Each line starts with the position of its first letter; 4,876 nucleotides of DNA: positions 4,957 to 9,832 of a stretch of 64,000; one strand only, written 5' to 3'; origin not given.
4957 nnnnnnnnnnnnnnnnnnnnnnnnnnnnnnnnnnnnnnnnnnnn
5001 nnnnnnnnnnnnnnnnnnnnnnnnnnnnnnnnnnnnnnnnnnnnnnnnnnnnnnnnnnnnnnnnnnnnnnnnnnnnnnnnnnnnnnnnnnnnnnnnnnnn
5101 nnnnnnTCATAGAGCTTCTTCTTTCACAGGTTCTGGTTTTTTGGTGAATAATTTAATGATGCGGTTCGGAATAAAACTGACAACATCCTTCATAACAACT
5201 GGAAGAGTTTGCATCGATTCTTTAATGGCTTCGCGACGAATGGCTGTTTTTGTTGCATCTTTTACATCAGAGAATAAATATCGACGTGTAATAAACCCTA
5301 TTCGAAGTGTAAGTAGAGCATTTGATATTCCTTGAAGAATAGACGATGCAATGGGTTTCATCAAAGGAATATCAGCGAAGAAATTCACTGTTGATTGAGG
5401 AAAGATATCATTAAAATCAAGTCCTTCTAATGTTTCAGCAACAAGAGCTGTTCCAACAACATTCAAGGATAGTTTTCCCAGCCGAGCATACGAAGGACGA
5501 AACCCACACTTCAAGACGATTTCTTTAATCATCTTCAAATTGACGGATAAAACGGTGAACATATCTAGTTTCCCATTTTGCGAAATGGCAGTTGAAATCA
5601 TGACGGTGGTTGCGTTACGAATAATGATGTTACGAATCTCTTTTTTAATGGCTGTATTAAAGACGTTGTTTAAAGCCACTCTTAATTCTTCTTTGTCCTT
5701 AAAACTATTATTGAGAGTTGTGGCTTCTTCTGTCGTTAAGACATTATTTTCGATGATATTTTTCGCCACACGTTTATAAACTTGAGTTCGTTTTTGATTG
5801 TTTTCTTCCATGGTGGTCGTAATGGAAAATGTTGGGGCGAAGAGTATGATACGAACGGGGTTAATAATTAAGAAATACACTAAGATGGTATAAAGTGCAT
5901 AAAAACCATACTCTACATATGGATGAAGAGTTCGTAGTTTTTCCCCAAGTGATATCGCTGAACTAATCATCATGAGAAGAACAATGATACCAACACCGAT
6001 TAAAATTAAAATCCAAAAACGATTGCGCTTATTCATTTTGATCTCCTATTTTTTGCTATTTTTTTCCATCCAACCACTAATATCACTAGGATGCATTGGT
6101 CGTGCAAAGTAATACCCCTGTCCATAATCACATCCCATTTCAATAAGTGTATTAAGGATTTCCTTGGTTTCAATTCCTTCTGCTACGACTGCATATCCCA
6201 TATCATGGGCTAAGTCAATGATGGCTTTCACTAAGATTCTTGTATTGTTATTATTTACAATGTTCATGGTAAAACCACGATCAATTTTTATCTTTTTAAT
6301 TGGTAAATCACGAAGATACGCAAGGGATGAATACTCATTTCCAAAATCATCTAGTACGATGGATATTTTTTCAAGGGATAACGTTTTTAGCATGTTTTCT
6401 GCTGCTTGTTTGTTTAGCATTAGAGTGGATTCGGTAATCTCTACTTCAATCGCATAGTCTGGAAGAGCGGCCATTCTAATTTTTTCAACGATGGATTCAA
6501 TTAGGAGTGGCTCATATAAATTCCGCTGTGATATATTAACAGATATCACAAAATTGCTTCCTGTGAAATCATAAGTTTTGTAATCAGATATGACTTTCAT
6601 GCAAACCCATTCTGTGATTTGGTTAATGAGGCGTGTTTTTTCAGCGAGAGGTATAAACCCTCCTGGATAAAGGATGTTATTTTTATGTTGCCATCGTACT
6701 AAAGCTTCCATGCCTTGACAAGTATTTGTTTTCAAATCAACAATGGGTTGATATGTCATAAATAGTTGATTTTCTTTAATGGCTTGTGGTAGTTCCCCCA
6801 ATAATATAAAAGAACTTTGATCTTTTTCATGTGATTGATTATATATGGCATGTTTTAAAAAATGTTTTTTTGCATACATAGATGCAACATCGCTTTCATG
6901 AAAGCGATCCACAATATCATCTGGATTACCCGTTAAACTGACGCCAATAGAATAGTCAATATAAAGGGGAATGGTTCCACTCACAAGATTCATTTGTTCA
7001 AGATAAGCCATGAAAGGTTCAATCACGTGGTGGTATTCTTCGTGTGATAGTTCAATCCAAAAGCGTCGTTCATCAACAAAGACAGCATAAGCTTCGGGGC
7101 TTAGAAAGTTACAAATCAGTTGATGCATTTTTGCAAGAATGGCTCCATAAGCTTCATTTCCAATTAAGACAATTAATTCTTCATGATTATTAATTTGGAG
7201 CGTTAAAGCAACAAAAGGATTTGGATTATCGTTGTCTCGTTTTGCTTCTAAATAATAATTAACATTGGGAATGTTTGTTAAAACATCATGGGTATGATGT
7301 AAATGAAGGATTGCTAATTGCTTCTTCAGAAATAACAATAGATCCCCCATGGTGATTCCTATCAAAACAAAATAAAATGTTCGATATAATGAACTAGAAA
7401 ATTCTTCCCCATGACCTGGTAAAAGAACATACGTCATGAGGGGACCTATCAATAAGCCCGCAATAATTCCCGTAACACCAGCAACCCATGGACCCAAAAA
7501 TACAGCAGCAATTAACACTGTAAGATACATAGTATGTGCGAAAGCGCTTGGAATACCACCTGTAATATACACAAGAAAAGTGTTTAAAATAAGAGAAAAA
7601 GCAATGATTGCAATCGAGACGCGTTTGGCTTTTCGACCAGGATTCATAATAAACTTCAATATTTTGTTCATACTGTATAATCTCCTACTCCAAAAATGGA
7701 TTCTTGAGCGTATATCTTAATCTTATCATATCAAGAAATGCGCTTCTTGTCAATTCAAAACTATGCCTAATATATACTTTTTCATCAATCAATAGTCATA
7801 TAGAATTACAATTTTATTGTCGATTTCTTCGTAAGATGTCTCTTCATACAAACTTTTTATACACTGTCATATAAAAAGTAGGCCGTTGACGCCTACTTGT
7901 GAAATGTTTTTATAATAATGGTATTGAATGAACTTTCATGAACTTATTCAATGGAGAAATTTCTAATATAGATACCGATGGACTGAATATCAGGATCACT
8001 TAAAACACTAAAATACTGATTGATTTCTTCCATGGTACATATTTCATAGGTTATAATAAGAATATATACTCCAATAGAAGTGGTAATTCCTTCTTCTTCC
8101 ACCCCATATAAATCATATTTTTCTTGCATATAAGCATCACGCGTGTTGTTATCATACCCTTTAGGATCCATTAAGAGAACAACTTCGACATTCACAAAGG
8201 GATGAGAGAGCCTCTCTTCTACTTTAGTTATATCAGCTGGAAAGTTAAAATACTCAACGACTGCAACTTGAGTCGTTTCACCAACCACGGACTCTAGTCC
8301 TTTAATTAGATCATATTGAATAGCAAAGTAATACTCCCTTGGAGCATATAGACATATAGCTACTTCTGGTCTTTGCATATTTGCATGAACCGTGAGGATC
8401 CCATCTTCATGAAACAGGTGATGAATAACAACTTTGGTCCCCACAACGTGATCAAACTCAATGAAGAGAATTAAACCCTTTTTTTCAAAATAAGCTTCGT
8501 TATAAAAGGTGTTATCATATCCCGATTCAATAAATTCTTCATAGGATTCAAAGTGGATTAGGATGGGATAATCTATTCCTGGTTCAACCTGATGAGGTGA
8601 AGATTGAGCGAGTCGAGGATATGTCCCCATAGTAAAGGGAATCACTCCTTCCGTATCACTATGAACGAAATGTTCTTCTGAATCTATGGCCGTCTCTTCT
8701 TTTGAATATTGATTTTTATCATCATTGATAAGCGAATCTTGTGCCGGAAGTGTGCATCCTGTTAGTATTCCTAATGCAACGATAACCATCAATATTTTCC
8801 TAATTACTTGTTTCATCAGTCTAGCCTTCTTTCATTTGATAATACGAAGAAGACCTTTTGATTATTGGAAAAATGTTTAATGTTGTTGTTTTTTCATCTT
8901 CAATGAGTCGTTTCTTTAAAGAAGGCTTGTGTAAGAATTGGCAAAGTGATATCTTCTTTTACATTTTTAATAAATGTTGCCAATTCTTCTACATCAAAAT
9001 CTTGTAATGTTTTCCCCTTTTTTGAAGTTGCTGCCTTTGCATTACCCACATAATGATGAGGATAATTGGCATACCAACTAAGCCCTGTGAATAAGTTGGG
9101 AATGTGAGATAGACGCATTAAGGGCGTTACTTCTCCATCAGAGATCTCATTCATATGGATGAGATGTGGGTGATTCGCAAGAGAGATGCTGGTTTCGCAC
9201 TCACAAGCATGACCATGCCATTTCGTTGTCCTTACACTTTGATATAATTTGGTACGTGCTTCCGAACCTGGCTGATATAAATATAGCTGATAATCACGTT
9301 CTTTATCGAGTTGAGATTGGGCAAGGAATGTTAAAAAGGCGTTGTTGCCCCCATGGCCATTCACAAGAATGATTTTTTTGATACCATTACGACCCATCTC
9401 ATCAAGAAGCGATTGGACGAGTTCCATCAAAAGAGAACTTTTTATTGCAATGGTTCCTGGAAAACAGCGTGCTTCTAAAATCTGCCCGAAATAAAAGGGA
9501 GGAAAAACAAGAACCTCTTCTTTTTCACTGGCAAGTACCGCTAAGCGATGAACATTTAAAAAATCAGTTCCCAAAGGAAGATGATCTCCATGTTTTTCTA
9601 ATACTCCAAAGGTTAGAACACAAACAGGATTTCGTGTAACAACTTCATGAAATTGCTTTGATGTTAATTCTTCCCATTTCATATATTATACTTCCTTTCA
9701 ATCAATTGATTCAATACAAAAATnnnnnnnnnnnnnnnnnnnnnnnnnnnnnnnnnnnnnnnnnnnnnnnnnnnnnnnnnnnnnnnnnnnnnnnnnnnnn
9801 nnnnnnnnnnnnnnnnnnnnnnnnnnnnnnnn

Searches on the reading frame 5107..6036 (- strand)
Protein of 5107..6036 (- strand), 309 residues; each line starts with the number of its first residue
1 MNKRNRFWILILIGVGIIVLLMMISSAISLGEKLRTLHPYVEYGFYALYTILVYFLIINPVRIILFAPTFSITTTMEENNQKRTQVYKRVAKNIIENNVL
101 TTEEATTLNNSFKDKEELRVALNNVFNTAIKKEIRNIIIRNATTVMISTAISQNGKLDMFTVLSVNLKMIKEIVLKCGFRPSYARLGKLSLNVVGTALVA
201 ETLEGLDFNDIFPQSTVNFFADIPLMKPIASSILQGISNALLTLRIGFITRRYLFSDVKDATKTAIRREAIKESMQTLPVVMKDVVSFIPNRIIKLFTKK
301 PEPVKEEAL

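Call 10: search_protein_families(library=pfam, proteins=[window:5107-6036:-], max_evalue=0.001)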
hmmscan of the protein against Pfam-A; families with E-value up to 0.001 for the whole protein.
window:5107-6036:- (309 aa): 1 family
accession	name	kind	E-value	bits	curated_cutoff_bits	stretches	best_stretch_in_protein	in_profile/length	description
PF05128.17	DUF697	-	1.8e-12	47.7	27.7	1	116-258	4-139/162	Domain of unknown function (DUF697)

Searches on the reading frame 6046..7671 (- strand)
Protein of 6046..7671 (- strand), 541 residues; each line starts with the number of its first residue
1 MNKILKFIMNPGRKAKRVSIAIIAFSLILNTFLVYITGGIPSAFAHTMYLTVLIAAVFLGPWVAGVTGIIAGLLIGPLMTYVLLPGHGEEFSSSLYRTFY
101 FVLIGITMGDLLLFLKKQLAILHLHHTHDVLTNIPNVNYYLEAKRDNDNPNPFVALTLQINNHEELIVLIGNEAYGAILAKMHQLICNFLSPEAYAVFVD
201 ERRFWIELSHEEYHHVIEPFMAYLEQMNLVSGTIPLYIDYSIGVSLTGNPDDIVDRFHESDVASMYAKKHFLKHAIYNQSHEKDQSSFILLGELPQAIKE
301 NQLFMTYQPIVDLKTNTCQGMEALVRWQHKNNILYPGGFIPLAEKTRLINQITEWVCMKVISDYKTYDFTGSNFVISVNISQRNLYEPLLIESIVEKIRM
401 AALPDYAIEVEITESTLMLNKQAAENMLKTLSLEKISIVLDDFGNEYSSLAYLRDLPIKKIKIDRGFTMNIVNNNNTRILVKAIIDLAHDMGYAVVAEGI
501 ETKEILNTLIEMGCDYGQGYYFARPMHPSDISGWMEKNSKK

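Call 10: search_protein_families(library=pfam, proteins=[window:6046-7671:-], max_evalue=0.001)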
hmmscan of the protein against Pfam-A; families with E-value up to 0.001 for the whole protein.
window:6046-7671:- (541 aa): 2 families
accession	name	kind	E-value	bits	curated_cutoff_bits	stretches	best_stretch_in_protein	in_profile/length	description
PF00563.25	EAL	-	4.7e-69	232.8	31.3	1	293-525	3-236/236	EAL domain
PF00990.26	GGDEF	-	0.00017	21.8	23.8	1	127-269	2-156/161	Diguanylate cyclase, GGDEF domain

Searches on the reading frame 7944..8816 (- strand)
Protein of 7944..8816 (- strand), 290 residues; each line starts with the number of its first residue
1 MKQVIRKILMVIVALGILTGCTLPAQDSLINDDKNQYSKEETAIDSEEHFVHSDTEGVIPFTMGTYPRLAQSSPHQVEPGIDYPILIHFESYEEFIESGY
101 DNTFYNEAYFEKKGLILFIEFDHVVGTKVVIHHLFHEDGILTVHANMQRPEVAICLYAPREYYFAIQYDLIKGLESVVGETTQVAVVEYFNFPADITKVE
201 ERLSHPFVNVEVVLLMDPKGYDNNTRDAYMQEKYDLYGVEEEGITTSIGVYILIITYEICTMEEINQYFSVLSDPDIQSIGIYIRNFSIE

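Call 10: search_protein_families(library=pfam, proteins=[window:7944-8816:-], max_evalue=0.001)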
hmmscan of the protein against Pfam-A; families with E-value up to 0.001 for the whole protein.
window:7944-8816:- (290 aa): 0 families

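Call 42: search_protein_families(library=ncbifam, proteins=[window:7944-8816:-], max_evalue=0.00001)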
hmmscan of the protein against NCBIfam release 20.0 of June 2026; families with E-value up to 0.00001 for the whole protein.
window:7944-8816:- (290 aa): 0 families

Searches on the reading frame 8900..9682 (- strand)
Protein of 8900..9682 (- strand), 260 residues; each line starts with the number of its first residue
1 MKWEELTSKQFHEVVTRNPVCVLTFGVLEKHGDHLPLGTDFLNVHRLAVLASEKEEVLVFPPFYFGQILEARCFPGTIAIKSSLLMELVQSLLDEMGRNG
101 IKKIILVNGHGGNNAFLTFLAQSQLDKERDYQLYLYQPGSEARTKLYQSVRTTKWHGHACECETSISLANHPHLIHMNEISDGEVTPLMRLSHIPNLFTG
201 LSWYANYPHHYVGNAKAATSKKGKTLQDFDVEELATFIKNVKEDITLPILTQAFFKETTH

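Call 10: search_protein_families(library=pfam, proteins=[window:8900-9682:-], max_evalue=0.001)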
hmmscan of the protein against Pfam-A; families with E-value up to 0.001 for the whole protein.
window:8900-9682:- (260 aa): 1 family
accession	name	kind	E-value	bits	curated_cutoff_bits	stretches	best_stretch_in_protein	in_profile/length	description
PF02633.19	Creatininase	-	2.8e-51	174.7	31.3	1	4-238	1-238/238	Creatinine amidohydrolase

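Call 42: search_protein_families(library=ncbifam, proteins=[window:8900-9682:-], max_evalue=0.00001)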
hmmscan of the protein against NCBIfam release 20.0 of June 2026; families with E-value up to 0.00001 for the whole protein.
window:8900-9682:- (260 aa): 4 families
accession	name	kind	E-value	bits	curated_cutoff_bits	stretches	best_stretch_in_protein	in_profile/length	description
TIGR03964.1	mycofact_creat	equivalog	1.7e-26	93.2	172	1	9-243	4-222/228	mycofactocin biosynthesis peptidyl-dipeptidase MftE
TIGR04448.1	creatininase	equivalog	3.5e-26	92.4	235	1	5-239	1-243/246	creatininase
NF041098.2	diketo_inos_hlase_IolN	equivalog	7.3e-22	77.8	245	1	3-196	9-206/307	3-dehydro-scyllo-inosose hydrolase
NF033501.0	ArfB_arch_rifla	equivalog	2.6e-06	27.4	180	1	21-133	18-127/219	2-amino-5-formylamino-6-ribosylaminopyrimidin-4(3H)-one 5'-monophosphate deformylase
